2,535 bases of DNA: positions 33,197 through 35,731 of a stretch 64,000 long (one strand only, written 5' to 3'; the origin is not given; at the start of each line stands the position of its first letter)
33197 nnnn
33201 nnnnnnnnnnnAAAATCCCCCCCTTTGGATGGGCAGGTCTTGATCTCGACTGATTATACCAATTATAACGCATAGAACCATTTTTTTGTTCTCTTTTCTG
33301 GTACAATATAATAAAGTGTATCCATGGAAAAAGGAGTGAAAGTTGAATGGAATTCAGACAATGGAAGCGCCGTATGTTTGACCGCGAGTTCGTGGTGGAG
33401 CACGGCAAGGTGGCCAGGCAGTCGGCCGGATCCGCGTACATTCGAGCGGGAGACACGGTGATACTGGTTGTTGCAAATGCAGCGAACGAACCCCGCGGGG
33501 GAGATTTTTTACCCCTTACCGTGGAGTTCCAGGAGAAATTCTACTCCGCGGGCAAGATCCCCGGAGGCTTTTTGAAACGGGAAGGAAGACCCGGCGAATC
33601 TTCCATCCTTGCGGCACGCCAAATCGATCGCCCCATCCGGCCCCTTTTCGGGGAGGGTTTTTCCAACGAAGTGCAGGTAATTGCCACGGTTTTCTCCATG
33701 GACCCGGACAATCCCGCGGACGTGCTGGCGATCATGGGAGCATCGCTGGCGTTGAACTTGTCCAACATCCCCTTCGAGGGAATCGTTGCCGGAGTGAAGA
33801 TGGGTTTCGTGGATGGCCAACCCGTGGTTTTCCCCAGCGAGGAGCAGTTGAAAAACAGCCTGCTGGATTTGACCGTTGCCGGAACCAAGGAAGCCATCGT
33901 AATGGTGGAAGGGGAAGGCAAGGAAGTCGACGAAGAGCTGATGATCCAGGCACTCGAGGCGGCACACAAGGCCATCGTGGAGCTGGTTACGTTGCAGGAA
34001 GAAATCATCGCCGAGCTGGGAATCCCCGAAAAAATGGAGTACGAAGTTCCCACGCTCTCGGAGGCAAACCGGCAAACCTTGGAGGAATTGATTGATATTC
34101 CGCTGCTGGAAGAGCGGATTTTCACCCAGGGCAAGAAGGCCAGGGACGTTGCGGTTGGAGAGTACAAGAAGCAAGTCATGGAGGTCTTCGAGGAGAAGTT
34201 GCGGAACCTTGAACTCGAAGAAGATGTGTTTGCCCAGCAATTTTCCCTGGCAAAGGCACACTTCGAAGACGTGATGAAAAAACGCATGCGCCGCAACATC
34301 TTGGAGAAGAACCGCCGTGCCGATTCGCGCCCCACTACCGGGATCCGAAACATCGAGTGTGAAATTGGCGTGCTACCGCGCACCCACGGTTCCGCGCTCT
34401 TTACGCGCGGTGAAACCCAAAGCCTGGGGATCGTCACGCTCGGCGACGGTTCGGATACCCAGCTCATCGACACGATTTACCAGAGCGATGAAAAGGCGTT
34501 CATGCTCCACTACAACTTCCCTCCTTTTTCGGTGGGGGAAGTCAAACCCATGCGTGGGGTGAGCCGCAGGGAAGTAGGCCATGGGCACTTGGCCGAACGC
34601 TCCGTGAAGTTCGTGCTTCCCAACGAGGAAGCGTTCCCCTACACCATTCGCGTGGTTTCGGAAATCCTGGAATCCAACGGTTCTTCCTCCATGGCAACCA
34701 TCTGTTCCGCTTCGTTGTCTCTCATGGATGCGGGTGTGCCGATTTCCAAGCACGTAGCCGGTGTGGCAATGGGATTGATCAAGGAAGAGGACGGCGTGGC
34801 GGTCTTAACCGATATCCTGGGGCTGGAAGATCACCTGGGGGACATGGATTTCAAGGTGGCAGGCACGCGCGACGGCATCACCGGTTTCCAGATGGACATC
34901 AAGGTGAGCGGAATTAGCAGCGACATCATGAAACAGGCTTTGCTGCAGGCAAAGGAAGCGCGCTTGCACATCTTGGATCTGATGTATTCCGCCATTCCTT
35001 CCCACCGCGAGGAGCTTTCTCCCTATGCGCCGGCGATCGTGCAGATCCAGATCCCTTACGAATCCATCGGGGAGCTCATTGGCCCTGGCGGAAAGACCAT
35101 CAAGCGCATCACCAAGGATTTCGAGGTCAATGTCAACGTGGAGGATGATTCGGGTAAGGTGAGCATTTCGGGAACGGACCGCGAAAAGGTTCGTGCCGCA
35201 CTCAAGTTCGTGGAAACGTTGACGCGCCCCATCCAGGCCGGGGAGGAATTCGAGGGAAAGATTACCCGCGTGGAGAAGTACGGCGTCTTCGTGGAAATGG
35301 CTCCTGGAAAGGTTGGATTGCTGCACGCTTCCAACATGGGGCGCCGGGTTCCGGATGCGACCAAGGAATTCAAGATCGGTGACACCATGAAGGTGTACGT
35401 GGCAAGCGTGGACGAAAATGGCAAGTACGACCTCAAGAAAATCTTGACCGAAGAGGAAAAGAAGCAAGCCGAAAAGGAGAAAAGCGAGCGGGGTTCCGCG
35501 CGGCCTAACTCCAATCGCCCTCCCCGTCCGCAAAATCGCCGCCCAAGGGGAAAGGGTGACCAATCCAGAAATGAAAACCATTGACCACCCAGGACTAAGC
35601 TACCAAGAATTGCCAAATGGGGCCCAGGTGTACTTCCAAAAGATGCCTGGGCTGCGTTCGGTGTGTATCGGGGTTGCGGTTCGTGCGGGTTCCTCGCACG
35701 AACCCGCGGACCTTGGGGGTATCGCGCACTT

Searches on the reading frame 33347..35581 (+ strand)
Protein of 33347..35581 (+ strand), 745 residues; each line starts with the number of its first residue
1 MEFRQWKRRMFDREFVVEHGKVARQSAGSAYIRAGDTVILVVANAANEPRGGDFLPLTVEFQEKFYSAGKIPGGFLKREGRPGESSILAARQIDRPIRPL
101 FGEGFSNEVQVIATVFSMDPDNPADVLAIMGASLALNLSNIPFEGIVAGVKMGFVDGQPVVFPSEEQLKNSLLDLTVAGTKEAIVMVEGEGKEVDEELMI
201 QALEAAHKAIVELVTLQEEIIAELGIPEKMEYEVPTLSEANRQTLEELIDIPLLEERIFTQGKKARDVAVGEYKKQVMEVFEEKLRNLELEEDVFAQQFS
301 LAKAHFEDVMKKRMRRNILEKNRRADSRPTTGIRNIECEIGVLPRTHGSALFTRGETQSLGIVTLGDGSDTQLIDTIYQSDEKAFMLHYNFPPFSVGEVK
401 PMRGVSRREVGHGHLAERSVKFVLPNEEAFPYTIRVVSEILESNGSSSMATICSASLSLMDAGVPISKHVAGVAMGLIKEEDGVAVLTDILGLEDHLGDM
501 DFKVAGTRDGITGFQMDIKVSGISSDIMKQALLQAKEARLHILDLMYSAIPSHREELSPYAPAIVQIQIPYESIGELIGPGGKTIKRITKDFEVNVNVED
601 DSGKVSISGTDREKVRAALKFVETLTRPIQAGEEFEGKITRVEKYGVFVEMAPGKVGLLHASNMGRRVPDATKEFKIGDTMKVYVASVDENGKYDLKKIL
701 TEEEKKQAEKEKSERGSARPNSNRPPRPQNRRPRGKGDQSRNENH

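Call 14: search_protein_families(library=pfam, proteins=[window:33347-35581:+], max_evalue=0.001)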
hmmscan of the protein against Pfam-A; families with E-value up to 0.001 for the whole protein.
window:33347-35581:+ (745 aa): 5 families
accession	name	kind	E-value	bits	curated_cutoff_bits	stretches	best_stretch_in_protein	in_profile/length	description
PF01138.27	RNase_PH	-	2.5e-54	183.6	25.5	2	333-465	2-130/130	3' exoribonuclease family, domain 1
PF03725.20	RNase_PH_C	-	5.2e-22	78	20.8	2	145-209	1-67/67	3' exoribonuclease family, domain 2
PF00575.29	S1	-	1.5e-15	57.8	22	1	630-693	3-67/74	S1 RNA binding domain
PF00013.35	KH_1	-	7.6e-12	45.3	21.5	1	565-623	2-65/66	KH domain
PF03726.19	PNPase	-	8.1e-05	23.5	24.6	1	257-328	17-80/81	Polyribonucleotide nucleotidyltransferase, RNA binding domain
